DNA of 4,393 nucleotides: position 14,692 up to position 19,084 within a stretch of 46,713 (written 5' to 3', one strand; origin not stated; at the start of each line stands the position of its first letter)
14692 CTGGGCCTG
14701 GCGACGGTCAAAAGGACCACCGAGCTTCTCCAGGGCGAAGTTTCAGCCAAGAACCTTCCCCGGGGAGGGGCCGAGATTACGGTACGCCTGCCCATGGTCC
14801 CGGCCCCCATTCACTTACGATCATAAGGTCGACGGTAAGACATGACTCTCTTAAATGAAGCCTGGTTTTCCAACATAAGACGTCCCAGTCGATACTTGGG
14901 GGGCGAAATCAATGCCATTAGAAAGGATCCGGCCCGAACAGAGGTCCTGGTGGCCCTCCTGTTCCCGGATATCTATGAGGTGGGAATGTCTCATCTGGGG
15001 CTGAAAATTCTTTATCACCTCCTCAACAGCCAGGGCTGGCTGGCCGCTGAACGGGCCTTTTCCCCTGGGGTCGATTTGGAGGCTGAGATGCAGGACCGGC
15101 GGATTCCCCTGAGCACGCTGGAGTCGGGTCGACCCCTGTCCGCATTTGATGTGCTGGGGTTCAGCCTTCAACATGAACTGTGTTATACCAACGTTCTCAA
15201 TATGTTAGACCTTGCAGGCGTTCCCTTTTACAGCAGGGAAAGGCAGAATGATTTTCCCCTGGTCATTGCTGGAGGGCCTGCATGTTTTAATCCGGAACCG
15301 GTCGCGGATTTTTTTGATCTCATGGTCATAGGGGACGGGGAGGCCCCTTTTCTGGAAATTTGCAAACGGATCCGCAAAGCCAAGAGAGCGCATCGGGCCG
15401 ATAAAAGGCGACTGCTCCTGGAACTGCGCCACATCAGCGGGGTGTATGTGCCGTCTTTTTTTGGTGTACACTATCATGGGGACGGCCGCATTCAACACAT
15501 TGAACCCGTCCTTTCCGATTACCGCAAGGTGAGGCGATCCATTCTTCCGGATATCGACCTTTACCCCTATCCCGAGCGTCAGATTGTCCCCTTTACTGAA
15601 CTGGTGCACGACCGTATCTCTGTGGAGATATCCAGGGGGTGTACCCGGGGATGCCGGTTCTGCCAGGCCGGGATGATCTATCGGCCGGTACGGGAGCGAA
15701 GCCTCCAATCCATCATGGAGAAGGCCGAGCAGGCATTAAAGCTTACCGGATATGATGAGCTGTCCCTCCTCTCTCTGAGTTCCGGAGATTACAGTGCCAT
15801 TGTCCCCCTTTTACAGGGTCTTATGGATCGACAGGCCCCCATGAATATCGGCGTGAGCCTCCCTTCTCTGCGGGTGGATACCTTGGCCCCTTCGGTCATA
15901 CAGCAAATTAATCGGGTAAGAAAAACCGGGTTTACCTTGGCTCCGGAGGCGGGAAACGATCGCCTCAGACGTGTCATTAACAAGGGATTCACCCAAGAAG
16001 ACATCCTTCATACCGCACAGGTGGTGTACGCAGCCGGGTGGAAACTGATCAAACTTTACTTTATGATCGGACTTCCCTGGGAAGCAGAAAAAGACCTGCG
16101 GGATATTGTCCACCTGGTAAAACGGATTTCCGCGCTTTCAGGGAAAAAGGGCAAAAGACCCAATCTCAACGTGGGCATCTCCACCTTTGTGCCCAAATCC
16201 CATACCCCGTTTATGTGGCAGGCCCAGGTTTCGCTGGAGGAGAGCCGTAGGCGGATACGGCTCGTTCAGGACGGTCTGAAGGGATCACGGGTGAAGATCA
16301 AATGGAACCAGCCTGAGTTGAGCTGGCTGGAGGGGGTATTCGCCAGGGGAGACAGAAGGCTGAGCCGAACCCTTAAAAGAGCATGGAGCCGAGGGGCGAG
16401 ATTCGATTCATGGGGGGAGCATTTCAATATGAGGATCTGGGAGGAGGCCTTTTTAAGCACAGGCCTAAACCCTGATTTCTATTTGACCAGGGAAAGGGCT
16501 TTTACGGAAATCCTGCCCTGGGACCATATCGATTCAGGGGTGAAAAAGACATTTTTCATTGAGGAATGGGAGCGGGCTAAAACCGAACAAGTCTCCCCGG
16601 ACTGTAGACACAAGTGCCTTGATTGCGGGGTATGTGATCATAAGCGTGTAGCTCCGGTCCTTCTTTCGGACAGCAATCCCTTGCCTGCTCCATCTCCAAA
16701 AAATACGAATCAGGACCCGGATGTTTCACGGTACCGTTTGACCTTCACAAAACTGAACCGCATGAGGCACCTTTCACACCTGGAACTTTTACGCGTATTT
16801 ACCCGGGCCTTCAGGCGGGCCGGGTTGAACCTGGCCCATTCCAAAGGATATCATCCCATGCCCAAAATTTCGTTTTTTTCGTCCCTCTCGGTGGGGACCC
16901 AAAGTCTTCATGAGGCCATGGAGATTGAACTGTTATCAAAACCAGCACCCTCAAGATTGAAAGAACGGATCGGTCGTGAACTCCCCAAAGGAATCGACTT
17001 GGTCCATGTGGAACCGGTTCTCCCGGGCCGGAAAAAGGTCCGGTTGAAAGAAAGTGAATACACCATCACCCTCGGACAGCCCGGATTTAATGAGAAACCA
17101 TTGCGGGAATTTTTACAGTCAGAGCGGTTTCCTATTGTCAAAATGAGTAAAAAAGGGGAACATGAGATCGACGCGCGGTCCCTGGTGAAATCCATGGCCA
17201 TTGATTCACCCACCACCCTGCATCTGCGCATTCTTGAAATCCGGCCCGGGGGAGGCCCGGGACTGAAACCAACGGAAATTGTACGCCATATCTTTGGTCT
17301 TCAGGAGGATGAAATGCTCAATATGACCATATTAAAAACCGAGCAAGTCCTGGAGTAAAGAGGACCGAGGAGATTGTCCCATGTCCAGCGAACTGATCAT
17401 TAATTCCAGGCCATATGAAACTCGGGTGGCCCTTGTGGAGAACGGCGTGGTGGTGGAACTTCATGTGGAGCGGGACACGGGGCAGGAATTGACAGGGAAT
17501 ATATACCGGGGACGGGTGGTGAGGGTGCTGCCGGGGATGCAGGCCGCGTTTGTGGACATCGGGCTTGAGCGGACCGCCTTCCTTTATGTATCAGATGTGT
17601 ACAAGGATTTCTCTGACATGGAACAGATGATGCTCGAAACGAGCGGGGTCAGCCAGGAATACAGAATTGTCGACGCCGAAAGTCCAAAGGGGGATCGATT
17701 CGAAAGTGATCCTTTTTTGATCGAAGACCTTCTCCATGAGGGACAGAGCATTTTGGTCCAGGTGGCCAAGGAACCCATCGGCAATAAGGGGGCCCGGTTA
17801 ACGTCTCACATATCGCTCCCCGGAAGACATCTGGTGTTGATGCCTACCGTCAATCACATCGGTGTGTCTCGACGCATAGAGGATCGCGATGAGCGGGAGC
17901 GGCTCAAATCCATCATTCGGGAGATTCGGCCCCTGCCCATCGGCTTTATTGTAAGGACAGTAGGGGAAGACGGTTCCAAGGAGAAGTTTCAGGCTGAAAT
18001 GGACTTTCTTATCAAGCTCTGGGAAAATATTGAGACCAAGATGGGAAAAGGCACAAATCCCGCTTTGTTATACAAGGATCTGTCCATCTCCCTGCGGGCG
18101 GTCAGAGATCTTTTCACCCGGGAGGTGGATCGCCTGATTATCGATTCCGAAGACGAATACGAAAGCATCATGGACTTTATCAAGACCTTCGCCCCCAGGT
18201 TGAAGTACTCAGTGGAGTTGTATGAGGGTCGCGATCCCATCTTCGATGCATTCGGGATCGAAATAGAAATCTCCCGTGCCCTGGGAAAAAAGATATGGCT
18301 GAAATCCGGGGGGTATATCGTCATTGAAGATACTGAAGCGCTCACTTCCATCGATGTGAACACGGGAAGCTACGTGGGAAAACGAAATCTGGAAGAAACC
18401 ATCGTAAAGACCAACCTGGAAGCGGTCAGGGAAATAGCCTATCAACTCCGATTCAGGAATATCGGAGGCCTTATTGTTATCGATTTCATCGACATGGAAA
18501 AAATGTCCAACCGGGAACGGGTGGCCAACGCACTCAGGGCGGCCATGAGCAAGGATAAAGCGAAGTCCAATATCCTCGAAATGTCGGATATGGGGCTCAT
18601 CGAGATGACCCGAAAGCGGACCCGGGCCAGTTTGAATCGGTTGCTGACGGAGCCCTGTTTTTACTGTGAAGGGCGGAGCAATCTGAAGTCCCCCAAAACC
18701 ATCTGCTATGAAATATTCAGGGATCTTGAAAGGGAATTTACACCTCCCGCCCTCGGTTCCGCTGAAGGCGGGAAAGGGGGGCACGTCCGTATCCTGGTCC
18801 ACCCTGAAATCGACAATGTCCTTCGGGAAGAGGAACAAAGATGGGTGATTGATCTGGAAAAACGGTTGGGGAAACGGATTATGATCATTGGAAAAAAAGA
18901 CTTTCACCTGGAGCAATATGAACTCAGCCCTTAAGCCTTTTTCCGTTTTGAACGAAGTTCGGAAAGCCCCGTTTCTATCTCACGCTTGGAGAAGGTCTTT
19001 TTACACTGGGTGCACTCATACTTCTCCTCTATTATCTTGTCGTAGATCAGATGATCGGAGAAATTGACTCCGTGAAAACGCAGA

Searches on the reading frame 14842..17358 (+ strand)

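Call 89: search_protein_families(library=pfam, proteins=[window:14842-17358:+], max_evalue=0.00001)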
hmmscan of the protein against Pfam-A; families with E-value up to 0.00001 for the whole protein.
window:14842-17358:+ (838 aa): 3 families
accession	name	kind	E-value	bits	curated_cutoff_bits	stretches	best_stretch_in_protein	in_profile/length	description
PF19864.5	Radical_SAM_N2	-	6.5e-58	194.9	29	1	53-204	1-151/151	Radical SAM proteins, N-terminal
PF10105.14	DUF2344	-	5.7e-42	144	23.8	1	630-790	1-158/176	Uncharacterized protein conserved in bacteria (DUF2344)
PF04055.27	Radical_SAM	-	5.4e-18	66.2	29.5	1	261-425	1-165/166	Radical SAM superfamily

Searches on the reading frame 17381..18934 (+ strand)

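Call 89: search_protein_families(library=pfam, proteins=[window:17381-18934:+], max_evalue=0.00001)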
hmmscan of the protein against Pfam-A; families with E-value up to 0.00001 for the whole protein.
window:17381-18934:+ (517 aa): 1 family
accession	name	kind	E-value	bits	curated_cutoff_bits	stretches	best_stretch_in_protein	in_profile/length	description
PF10150.14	RNase_E_G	-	4.2e-106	354.7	25.5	1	145-414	1-270/270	Ribonuclease E/G family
